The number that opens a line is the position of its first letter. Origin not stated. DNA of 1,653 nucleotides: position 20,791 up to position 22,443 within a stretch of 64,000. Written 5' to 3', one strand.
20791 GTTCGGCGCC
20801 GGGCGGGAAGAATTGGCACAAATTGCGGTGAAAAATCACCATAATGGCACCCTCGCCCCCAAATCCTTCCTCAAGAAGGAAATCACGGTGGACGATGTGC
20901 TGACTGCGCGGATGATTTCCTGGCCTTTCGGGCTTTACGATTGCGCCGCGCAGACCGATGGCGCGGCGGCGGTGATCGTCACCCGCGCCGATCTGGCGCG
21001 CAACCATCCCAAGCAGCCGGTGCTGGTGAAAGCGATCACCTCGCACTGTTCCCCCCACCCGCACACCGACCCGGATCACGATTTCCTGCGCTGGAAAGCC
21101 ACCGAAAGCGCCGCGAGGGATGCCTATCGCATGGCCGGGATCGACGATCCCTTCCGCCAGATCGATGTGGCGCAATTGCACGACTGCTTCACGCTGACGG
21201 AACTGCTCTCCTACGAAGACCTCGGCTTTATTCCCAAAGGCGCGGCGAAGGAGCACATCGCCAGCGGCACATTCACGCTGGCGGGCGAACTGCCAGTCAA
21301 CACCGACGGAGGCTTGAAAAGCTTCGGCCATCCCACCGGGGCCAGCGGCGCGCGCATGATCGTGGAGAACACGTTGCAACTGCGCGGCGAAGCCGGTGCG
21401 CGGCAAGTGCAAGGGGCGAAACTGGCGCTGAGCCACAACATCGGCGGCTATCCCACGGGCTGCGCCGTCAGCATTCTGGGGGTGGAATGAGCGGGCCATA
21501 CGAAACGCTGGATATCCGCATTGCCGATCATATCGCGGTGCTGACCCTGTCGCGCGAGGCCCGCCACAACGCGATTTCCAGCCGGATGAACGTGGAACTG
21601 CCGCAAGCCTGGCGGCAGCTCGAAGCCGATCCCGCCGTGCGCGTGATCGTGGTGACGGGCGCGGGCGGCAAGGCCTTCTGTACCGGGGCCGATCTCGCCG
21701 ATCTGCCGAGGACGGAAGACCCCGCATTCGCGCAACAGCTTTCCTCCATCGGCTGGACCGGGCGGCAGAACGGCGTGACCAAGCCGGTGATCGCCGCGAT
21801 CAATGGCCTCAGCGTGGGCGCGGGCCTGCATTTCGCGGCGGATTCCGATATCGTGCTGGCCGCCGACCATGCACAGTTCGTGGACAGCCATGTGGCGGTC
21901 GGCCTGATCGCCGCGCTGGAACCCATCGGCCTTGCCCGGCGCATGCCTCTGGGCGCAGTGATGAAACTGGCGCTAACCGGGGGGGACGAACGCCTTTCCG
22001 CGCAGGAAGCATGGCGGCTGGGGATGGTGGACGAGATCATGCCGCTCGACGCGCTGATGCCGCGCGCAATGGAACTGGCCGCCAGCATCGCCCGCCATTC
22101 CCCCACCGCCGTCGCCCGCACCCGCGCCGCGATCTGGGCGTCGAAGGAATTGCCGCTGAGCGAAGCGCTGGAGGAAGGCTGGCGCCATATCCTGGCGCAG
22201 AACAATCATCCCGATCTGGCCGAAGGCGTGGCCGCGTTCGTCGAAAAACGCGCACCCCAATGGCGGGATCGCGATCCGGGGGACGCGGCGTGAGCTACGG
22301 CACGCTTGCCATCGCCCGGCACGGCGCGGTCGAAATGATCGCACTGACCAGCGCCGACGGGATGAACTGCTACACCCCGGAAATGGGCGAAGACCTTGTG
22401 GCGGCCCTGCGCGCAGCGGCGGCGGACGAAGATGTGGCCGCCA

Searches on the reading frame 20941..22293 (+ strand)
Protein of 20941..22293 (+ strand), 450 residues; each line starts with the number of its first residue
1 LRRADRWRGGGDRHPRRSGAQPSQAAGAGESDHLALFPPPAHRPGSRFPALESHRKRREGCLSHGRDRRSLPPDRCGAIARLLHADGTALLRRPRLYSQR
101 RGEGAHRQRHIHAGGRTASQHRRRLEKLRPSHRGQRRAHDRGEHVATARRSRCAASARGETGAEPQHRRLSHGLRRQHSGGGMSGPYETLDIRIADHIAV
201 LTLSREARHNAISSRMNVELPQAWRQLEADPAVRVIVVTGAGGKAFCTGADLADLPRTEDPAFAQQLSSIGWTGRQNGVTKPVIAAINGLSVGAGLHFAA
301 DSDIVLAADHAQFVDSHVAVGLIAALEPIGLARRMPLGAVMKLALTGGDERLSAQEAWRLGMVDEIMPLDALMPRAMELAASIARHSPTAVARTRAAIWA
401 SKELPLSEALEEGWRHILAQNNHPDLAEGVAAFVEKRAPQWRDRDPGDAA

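Call 99: search_protein_families(library=pfam, proteins=[window:20941-22293:+], max_evalue=0.00001)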
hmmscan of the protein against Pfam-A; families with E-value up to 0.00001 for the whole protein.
window:20941-22293:+ (450 aa): 2 families
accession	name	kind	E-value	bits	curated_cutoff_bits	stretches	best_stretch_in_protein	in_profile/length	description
PF00378.25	ECH_1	-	4.3e-47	161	27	1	195-444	3-251/251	Enoyl-CoA hydratase/isomerase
PF16113.10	ECH_2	-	2e-27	97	27.2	1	199-372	2-177/335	Enoyl-CoA hydratase/isomerase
